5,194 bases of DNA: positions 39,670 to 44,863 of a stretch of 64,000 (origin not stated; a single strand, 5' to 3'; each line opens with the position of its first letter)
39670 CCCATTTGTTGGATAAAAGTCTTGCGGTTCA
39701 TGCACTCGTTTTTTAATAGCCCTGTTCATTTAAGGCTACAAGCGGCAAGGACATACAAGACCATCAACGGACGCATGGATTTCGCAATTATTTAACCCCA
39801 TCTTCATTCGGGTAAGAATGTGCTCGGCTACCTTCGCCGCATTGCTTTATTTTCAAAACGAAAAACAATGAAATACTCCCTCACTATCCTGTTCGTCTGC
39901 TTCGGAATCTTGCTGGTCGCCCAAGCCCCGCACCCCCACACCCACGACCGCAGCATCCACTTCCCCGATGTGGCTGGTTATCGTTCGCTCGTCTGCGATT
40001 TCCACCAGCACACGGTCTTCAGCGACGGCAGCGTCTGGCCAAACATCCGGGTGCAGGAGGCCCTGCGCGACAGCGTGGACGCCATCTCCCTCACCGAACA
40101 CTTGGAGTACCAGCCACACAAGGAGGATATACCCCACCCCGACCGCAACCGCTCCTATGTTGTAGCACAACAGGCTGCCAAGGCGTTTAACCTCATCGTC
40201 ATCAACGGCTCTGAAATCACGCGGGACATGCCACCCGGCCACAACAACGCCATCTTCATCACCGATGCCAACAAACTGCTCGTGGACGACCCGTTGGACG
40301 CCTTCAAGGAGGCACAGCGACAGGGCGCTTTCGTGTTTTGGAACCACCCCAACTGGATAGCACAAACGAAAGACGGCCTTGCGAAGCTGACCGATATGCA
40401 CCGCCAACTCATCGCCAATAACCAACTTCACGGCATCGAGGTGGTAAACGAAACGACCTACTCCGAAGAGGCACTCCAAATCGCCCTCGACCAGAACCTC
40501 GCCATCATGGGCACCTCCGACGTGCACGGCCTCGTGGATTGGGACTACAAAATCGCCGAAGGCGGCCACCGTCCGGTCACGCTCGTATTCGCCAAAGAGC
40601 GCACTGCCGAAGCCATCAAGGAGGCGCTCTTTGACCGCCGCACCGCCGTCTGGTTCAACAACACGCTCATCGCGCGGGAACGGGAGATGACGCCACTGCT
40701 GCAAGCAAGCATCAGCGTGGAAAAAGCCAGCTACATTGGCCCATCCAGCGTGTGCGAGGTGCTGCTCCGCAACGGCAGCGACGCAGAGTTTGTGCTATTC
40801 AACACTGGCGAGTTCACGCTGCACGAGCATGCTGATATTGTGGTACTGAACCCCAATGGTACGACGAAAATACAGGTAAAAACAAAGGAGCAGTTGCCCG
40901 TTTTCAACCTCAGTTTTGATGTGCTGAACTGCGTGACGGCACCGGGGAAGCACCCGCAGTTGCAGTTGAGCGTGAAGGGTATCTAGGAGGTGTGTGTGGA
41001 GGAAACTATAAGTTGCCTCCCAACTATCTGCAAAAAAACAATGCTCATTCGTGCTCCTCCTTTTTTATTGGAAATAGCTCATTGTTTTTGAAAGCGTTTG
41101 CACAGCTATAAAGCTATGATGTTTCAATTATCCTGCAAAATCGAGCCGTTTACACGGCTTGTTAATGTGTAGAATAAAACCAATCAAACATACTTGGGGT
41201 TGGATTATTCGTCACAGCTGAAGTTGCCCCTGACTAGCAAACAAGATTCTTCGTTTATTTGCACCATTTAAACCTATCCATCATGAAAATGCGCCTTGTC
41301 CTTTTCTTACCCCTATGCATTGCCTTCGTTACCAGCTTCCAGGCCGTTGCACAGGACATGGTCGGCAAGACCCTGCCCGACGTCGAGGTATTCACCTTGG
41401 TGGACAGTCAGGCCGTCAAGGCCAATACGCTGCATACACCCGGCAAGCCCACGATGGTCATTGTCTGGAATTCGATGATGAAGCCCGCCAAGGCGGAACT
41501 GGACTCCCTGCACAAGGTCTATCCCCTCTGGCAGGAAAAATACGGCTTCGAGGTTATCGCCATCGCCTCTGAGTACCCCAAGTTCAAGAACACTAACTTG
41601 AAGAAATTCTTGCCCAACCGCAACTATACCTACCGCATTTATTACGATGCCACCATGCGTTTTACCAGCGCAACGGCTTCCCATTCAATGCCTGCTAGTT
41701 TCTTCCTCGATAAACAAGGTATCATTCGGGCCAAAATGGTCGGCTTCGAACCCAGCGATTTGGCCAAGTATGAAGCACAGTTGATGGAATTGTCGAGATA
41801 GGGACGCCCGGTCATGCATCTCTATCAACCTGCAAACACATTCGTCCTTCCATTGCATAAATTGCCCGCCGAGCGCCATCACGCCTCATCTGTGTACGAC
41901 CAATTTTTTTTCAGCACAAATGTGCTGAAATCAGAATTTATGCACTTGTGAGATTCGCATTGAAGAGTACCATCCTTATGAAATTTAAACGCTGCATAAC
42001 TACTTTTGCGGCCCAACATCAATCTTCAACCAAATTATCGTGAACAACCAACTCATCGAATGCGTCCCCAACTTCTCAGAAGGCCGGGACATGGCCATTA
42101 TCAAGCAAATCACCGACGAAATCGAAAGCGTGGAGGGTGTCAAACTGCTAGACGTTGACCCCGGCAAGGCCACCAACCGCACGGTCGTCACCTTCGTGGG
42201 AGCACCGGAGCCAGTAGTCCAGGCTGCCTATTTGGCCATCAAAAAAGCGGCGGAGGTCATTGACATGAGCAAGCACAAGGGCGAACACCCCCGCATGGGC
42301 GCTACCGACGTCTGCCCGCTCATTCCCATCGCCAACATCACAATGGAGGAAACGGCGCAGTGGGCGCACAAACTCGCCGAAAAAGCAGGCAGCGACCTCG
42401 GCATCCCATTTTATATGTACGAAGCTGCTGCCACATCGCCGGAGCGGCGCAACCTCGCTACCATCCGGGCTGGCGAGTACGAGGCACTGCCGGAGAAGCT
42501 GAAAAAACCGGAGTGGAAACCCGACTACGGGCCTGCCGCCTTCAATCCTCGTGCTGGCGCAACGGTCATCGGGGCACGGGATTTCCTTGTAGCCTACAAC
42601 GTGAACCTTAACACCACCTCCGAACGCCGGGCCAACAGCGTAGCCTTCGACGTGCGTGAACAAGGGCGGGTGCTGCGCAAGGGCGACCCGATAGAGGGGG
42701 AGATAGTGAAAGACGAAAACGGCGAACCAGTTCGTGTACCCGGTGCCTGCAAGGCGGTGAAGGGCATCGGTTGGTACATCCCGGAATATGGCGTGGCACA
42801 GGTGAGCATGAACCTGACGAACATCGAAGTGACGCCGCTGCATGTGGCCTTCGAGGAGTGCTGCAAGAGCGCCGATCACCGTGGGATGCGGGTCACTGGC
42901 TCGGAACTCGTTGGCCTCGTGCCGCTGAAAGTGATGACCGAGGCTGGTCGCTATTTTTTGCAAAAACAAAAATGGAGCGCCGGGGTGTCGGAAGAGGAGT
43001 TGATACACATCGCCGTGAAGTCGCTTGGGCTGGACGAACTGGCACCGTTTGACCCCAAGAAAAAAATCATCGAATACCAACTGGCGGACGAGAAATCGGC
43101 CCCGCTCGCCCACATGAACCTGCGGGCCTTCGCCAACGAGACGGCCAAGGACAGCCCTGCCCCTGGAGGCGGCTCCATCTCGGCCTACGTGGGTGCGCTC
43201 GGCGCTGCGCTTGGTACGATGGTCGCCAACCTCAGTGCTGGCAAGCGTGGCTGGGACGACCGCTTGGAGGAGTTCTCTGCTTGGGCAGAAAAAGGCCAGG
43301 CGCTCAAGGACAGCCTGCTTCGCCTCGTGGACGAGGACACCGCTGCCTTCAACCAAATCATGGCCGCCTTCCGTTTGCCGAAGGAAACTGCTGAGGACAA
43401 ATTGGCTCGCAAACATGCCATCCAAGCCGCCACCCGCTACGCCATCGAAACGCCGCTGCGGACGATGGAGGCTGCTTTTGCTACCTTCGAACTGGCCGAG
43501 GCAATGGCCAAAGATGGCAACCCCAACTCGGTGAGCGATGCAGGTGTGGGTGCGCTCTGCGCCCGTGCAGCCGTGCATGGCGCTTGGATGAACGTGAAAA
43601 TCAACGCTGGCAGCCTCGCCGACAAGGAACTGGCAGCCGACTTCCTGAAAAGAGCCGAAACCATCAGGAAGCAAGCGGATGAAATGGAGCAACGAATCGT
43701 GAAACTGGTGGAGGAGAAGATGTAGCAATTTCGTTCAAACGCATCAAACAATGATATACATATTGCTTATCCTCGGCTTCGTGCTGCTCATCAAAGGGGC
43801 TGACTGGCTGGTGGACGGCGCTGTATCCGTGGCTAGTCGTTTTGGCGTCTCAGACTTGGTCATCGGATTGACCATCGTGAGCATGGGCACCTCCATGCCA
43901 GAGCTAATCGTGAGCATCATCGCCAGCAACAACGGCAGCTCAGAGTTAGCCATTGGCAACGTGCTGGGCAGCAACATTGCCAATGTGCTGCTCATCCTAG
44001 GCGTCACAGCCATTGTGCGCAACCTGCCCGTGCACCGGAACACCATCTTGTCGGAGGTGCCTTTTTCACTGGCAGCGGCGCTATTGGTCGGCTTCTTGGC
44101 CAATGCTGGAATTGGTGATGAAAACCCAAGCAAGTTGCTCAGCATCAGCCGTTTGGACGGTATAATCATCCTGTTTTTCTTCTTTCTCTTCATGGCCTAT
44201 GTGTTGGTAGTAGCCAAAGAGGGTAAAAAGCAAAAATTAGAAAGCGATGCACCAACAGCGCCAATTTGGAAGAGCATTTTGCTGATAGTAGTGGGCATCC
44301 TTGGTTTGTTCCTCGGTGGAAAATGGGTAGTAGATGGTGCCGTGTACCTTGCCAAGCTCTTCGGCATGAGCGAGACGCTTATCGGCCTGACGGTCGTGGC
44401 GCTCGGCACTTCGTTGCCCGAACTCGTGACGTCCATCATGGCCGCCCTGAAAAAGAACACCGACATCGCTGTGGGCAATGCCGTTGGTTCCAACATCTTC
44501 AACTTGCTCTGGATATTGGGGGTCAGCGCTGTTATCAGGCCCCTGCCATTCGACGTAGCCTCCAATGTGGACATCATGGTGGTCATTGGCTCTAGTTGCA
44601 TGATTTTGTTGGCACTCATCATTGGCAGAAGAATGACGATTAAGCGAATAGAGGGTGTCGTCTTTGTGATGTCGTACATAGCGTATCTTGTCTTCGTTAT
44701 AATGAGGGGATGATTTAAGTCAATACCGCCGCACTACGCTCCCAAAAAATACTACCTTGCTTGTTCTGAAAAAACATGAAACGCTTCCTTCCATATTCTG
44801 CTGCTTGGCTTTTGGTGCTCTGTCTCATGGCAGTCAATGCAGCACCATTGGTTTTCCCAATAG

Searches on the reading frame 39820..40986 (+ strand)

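Call 77: search_protein_families(library=pfam, proteins=[window:39820-40986:+], max_evalue=0.00001)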
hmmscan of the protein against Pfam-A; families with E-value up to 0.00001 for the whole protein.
window:39820-40986:+ (388 aa): 1 family
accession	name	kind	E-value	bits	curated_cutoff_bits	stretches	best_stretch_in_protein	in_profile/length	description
PF16392.11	DUF5001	-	5e-20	71.7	23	1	298-383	1-85/86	Ig-like domain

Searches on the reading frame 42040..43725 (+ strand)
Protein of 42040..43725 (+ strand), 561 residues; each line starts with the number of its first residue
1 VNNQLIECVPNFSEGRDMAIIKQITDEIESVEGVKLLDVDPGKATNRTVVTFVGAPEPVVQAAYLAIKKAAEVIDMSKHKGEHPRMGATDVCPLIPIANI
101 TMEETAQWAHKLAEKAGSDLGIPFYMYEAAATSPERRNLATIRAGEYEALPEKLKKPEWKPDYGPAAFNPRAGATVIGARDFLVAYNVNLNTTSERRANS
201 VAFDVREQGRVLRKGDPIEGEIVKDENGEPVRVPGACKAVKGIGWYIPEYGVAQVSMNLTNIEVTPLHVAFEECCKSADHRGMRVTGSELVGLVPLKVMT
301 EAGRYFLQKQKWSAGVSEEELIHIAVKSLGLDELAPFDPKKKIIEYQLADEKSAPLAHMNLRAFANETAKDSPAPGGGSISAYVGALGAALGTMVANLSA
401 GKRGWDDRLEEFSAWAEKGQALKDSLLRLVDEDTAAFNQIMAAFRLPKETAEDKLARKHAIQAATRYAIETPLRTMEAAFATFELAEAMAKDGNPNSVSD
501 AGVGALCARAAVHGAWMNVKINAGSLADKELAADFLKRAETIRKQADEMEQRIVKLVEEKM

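Call 77: search_protein_families(library=pfam, proteins=[window:42040-43725:+], max_evalue=0.00001)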
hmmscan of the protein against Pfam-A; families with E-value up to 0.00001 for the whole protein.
window:42040-43725:+ (561 aa): 3 families
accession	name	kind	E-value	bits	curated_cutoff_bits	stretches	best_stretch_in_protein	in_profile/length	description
PF07837.17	FTCD_N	-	9.3e-75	250.7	27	1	5-180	1-176/176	Formiminotransferase domain, N-terminal subdomain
PF04961.17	FTCD_C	-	4.8e-66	222.4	24.5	1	361-540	2-181/182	Formiminotransferase-cyclodeaminase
PF02971.19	FTCD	-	8.4e-62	207.8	24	1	182-346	1-145/145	Formiminotransferase domain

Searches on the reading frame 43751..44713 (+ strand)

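Call 77: search_protein_families(library=pfam, proteins=[window:43751-44713:+], max_evalue=0.00001)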
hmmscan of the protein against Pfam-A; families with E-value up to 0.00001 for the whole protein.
window:43751-44713:+ (320 aa): 1 family
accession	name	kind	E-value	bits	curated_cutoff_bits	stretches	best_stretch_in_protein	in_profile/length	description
PF01699.29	Na_Ca_ex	-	4.5e-66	221.9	24.9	2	175-318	2-151/151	Sodium/calcium exchanger protein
